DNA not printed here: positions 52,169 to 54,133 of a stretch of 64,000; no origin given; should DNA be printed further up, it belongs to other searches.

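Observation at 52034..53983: Low-GC islet with an orphan methyltransferase (zinc-ribbon + HTH + gamma-type MTase core + large C-terminal domain) wedged between paralogous hybrid kinase genes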

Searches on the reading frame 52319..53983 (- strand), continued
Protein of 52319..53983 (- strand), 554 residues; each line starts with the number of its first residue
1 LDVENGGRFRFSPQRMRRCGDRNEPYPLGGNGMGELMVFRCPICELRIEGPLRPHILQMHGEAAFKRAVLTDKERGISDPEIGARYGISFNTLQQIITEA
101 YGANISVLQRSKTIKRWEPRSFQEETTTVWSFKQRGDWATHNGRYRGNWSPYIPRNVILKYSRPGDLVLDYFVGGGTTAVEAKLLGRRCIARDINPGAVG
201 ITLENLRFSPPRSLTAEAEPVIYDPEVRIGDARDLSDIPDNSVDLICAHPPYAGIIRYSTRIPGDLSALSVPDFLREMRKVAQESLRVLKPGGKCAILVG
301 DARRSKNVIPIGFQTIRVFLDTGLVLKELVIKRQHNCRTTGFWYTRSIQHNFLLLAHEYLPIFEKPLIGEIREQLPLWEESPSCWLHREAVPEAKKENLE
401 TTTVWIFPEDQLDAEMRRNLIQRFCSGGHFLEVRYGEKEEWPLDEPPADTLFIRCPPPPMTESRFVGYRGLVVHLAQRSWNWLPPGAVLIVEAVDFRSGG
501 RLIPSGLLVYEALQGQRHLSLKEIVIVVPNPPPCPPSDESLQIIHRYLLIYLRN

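Call 15: search_protein_families(library=pfam, proteins=[L001:7520-8011:+, L002:7588-8079:+, L003:7594-8073:+], max_evalue=10)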
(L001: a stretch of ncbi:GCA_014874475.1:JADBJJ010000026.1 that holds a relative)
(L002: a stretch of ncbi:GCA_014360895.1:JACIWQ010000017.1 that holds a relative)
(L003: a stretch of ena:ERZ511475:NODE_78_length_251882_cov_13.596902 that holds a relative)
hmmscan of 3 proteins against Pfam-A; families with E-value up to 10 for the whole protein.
L001:7520-8011:+ (163 aa): 0 families

L002:7588-8079:+ (163 aa): 0 families

L003:7594-8073:+ (159 aa): 0 families

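Call 16: search_protein_families(library=padloc, proteins=[L001:7520-8011:+, L002:7588-8079:+, L003:7594-8073:+], max_evalue=10)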
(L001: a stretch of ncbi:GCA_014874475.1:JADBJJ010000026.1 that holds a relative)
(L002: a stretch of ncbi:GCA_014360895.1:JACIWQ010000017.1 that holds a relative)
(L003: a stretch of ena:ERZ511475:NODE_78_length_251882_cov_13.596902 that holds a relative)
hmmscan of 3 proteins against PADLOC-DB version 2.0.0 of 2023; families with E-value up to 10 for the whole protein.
L001:7520-8011:+ (163 aa): 1 family
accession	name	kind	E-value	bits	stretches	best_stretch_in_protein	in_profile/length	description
PDLC04667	PDC-M47B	-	0.007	14.3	1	10-101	50-140/158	-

L002:7588-8079:+ (163 aa): 0 families

L003:7594-8073:+ (159 aa): 0 families

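Call 17: search_solved_structures(query=L001:7520-8011:+, max_evalue=10)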
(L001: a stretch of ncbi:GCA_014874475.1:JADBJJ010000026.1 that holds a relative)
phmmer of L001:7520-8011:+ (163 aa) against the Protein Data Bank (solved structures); distinct sequences matched with E-value up to 10: 1.
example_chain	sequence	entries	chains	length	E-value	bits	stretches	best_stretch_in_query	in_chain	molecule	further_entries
8b30_A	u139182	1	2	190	0.23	14.8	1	5-100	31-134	Phenolic acid decarboxylase N31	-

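Call 18: search_solved_structures(query=window:52319-53887:-, max_evalue=0.01, show_alignments=2)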
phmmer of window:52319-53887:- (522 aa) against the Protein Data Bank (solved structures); distinct sequences matched with E-value up to 0.01: 11.
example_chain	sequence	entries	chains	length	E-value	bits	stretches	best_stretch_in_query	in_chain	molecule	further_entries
2zie_A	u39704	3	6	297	6.9e-14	54.3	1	182-271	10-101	Putative modification methylase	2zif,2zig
1g60_A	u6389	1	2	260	6.5e-07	31.3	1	80-165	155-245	Adenine-specific Methyltransferase MboIIA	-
9c3u_A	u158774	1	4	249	1.4e-06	30.1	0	123-172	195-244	Methyltransferase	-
8urk_A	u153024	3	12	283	1.6e-06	30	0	123-173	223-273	Methyltransferase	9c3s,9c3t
6pbd_A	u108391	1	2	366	1.1e-05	27.2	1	124-159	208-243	Modification methylase CcrMI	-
8s9m_A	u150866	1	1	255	2e-05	26.3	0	124-163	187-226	DNA cytosine-N4 methyltransferase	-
8s9n_A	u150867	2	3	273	2.5e-05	26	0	124-163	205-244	DNA cytosine-N4 methyltransferase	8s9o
1nw8_A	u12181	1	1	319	0.00016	23.4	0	83-165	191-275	MODIFICATION METHYLASE RSRI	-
1eg2_A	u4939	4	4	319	0.00032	22.4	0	83-165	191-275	MODIFICATION METHYLASE RSRI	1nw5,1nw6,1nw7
5e71_A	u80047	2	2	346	0.0016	20.1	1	127-283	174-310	N2, N2-dimethylguanosine tRNA methyltransferase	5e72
1boo_A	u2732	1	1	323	0.0042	18.7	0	120-176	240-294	PROTEIN (N-4 CYTOSINE-SPECIFIC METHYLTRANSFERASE PVU II)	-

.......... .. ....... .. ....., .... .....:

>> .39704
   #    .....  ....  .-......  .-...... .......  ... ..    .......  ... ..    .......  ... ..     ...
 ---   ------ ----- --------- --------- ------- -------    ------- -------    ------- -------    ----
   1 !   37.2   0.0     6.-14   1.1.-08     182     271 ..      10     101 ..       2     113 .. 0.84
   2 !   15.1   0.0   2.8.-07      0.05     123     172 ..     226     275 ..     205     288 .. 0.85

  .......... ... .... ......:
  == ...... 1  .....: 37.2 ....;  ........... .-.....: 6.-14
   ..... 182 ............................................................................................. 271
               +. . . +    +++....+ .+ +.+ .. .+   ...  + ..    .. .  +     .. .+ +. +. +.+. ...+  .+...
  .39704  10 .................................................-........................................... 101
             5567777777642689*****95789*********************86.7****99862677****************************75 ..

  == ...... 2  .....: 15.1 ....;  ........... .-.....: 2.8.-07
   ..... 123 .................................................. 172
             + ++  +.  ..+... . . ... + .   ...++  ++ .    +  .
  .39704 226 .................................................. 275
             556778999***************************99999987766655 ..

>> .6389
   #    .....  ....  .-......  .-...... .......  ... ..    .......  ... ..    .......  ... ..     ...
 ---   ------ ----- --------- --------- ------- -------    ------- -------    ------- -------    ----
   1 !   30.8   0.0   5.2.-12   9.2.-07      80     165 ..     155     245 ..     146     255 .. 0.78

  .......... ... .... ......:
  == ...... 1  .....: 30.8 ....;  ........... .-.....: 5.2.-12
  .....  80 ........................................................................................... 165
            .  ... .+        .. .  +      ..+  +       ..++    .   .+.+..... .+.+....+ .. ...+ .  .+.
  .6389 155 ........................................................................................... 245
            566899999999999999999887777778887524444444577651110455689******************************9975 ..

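Call 19: find_homologous_proteins(query=L001:7520-8011:+, max_evalue=0.001)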
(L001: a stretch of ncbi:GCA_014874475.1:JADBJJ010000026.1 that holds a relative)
Query L001:7520-8011:+ (163 aa): 264 proteins with E <= 0.001 among 276 candidates; the best 120 are listed.
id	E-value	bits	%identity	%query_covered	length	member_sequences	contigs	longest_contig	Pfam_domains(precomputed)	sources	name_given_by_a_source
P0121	9.0e-106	369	100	100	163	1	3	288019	-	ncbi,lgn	-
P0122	7.9e-80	285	79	100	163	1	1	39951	-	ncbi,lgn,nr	ncbi:MAG: hypothetical protein H5T61_04195 [Thermoflexales bacterium]|nr:hypothetical protein [Therm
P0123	1.1e-78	281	77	100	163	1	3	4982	-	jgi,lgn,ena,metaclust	metaclust:\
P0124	1.5e-78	280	78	98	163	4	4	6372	-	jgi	jgi:hypothetical protein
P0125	7.5e-78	278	77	100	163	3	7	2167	-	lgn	-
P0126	1.1e-77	278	77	100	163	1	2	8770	-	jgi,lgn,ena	jgi:hypothetical protein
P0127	1.4e-76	274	76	100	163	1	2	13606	-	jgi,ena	jgi:hypothetical protein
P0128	4.1e-70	253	71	97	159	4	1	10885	-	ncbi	ncbi:MAG: hypothetical protein ACUVXE_08450 [Anaerolineae bacterium]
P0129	9.5e-70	252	70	99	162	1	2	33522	-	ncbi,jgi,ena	-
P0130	1.1e-69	252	70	98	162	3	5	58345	-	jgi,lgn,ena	jgi:hypothetical protein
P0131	1.7e-69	251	70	96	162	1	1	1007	-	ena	-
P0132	8.5e-67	242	72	97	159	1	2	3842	-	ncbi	-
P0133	1.1e-66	242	71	94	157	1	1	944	-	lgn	-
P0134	1.9e-66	241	68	98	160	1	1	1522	-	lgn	-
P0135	2.5e-66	241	69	97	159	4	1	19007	-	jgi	-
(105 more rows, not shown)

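Call 22: find_encoding_contigs(protein=P0032, flank=6000, max_places=2)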
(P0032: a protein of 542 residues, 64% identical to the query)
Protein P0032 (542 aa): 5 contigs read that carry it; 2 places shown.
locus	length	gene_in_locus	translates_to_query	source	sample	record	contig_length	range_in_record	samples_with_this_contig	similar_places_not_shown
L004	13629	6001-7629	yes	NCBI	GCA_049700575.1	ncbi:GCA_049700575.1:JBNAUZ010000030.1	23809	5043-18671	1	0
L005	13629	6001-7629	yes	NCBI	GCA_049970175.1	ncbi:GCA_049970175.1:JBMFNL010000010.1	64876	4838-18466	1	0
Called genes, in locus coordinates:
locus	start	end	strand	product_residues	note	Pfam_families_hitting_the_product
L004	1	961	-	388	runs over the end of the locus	PF01594:AI-2E_transport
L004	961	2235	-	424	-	PF00005:ABC_tran, PF14524:Wzt_C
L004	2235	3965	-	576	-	PF01061:ABC2_membrane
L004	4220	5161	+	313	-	PF01180:DHO_dh, PF01207:Dus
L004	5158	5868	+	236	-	PF03009:GDPD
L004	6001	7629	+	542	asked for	PF01555:N6_N4_Mtase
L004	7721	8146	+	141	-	PF20472:PDDEXK_11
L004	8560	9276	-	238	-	-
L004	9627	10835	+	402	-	PF00579:tRNA-synt_1b, PF22421:SYY_C-terminal, PF01479:S4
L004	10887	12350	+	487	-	PF06253:MTTB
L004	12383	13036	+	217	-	PF02607:B12-binding_2, PF02310:B12-binding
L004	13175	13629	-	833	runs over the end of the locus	PF00483:NTP_transferase, PF12804:NTP_transf_3, PF00132:Hexapep (faint), PF25084:LbH_EIF2B, PF25087:GMPPB_C, PF02878:PGM_PMM_I, PF02879:PGM_PMM_II, PF02880:PGM_PMM_III, +1 more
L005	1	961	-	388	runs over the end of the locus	PF01594:AI-2E_transport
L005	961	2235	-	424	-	PF00005:ABC_tran, PF14524:Wzt_C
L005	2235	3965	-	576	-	PF01061:ABC2_membrane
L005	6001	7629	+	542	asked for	PF01555:N6_N4_Mtase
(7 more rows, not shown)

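Call 23: find_encoding_contigs(protein=P0090, flank=6000, max_places=2)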
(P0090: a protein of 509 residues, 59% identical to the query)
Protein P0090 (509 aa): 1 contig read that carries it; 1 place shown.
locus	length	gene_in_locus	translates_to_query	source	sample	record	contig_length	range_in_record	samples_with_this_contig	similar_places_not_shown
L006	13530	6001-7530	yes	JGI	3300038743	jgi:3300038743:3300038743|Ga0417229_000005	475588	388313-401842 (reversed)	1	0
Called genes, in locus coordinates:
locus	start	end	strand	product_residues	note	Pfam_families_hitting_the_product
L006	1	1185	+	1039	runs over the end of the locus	PF13860:FlgD_ig (faint)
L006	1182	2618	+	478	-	-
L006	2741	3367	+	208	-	PF01712:dNK, PF13238:AAA_18 (weak)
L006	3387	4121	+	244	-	PF13483:Lactamase_B_3, PF12706:Lactamase_B_2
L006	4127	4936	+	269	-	PF01887:SAM_HAT_N, PF20257:SAM_HAT_C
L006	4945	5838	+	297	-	PF02163:Peptidase_M50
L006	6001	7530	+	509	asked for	PF01555:N6_N4_Mtase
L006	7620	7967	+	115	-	PF20472:PDDEXK_11 (weak)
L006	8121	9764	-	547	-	PF07969:Amidohydro_3, PF01979:Amidohydro_1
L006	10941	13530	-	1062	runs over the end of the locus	PF00873:ACR_tran, PF03176:MMPL, PF00873:ACR_tran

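Call 24: find_encoding_contigs(protein=P0089, flank=6000, max_places=2)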
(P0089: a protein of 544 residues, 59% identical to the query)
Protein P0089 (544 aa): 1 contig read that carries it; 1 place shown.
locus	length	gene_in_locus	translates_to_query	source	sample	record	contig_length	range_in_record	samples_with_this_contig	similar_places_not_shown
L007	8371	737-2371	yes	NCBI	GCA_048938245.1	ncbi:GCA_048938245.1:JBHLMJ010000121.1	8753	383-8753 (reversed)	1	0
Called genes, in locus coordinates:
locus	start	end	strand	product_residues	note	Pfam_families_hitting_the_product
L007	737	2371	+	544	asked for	PF01555:N6_N4_Mtase, PF08241:Methyltransf_11 (faint)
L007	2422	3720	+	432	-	-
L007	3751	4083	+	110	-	PF13560:HTH_31 (weak), PF01381:HTH_3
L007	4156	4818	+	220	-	-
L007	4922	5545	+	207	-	-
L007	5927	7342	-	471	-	PF01966:HD, PF13286:HD_assoc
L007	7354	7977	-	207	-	PF06941:NT5C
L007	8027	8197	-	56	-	-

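Call 29: predict_structure(alignment_id=A3)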
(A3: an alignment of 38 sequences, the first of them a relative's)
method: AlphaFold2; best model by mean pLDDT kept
length: 163 residues; sequences in the alignment: 38
mean_pLDDT: 92.6   pTM: 0.88
mean pLDDT of the five models: 92.6, 91.8, 91.7, 91.1, 90.6
residues with pLDDT >= 90: 138; 70-90: 16; 50-70: 4; < 50: 5
segments of 3 or more residues with pLDDT < 50: 161-163
pLDDT, mean of each block of 10 residues (from residue 1): 72 98 92 96 94 98 99 97 94 97 98 98 96 91 96 80 38
secondary structure, 60 per line:
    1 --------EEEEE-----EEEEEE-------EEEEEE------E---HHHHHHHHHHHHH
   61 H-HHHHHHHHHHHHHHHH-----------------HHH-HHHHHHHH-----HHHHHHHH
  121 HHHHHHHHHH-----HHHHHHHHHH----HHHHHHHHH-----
elements in order: E9-13 E19-24 E32-37 H48-61 H63-78 H100-107 H113-130 H136-145 H150-158

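Call 33: find_related_loci(query=A4, collection=genome_contigs, flank=4000)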
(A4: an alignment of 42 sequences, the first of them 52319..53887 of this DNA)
Query A4 (522 aa) in genome_contigs; peptide patterns used: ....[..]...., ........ (x = any residue, [..] = any of these).
599 stretches matched a pattern (row limit reached: there are more); 584 encode a relative of the query (tblastn E <= 1e-3); the best 80 are kept; 80 distinct loci.
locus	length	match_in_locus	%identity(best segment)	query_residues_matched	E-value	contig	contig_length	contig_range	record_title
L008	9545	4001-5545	65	8-519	0e+0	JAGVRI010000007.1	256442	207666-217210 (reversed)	MAG: Chloroflexota bacterium isolate TumbabinsA95 c_000000000007, whole genome shotgun sequence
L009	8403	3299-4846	62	9-519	0e+0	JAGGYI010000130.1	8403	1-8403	MAG: Anaerolineae bacterium isolate AUK174 PB_MBMC_128_c_000000000160, whole genome shotgun sequence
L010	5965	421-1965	62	6-521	0e+0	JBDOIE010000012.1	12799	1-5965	MAG: Chloroflexia bacterium isolate TC202112_Ori_Bins012 k147_440747, whole genome shotgun sequence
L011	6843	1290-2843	63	9-521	0e+0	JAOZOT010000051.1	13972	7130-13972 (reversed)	MAG: Anaerolineae bacterium isolate GMC4.maxbin2.235_sub GMC4_5416_length_13972_cov_21.291873, whole genome shotgun sequ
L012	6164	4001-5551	62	8-521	0e+0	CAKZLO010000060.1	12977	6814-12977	MAG TPA_asm: uncultured Ardenticatenia bacterium isolate SRR5214706_bin.41_CONCOCT_v1.1_MAG genome assembly, contig: ERZ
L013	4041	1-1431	68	40-519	0e+0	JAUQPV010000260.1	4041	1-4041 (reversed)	MAG: Acidobacteriota bacterium isolate JZ-1.bins.94.201901 NODE_20136_length_4041_cov_1.947368, whole genome shotgun seq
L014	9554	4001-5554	65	8-522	0e+0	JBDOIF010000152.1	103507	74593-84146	MAG: Anaerolineae bacterium isolate TC202112_Ori_Bins009 k147_333221, whole genome shotgun sequence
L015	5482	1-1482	61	29-519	0e+0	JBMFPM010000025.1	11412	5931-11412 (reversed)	MAG: Anaerolineae bacterium isolate KM4338-63 NODE_3192_length_11412_cov_3.623140, whole genome shotgun sequence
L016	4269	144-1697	55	9-521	0e+0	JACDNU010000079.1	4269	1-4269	MAG: Archaeoglobus sp. isolate GB_MAG3_049 c_000000017963, whole genome shotgun sequence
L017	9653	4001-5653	54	9-519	0e+0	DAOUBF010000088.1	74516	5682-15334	MAG TPA_asm: Anaerolineae bacterium isolate H68_711 k101_437671, whole genome shotgun sequence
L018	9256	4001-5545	58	1-522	0e+0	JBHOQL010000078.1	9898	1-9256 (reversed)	MAG: Anaerolineae bacterium isolate C0_2 k141_39309, whole genome shotgun sequence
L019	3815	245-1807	59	9-522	0e+0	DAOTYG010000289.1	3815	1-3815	MAG TPA_asm: Anaerolineae bacterium isolate H23_313 k115_473267, whole genome shotgun sequence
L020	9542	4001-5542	56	9-519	0e+0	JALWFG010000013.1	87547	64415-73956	MAG: Candidatus Desulfofervidaceae bacterium isolate T11_metabat2_scaf2bin.034 T11_NODE_54_length_87547_cov_14.206017, w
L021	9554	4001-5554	61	7-522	0e+0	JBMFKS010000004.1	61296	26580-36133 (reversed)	MAG: Anaerolineae bacterium isolate KM4336-29 NODE_4_length_61296_cov_7.464962, whole genome shotgun sequence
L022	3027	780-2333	59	8-522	0e+0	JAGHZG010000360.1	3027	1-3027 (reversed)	MAG: Chloroflexota bacterium isolate 626A.7 NODE_4247_length_3027_cov_7.248654, whole genome shotgun sequence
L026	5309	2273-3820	55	9-521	0e+0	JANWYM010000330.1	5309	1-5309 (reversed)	MAG: Abditibacteriales bacterium isolate SKYG70 NODE_330_length_5309_cov_3.210436, whole genome shotgun sequence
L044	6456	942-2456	48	30-521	1e-151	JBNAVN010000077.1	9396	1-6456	MAG: bacterium isolate Kamch4342-D-MF-039 bin23.fa-77, whole genome shotgun sequence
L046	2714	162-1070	72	9-312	3e-157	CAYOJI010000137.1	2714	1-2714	MAG TPA_asm: uncultured Nitrospiraceae bacterium isolate binchicken_co40_94 genome assembly, contig: NODE_10973_length_2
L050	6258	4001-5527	48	25-519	2e-146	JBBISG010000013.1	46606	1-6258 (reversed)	MAG: Nitrospirota bacterium isolate BQF270218_bin_368 NODE_560_length_46606_cov_3.02489, whole genome shotgun sequence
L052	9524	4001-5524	48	25-519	2e-145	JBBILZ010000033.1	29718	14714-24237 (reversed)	MAG: candidate division WOR-3 bacterium isolate SIF170217_bin_220 NODE_1241_length_29718_cov_3.37907, whole genome shotg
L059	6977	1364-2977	45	2-519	2e-144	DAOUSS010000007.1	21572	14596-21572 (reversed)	MAG TPA_asm: Candidatus Stahlbacteria bacterium isolate CSMAG_552 CSMAG_552_k127_172935_length_21572_cov_11.9590, whole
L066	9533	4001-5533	47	30-521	6e-143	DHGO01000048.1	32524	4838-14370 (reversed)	MAG TPA_asm: Deltaproteobacteria bacterium UBA4796 UBA4796_contig_13668, whole genome shotgun sequence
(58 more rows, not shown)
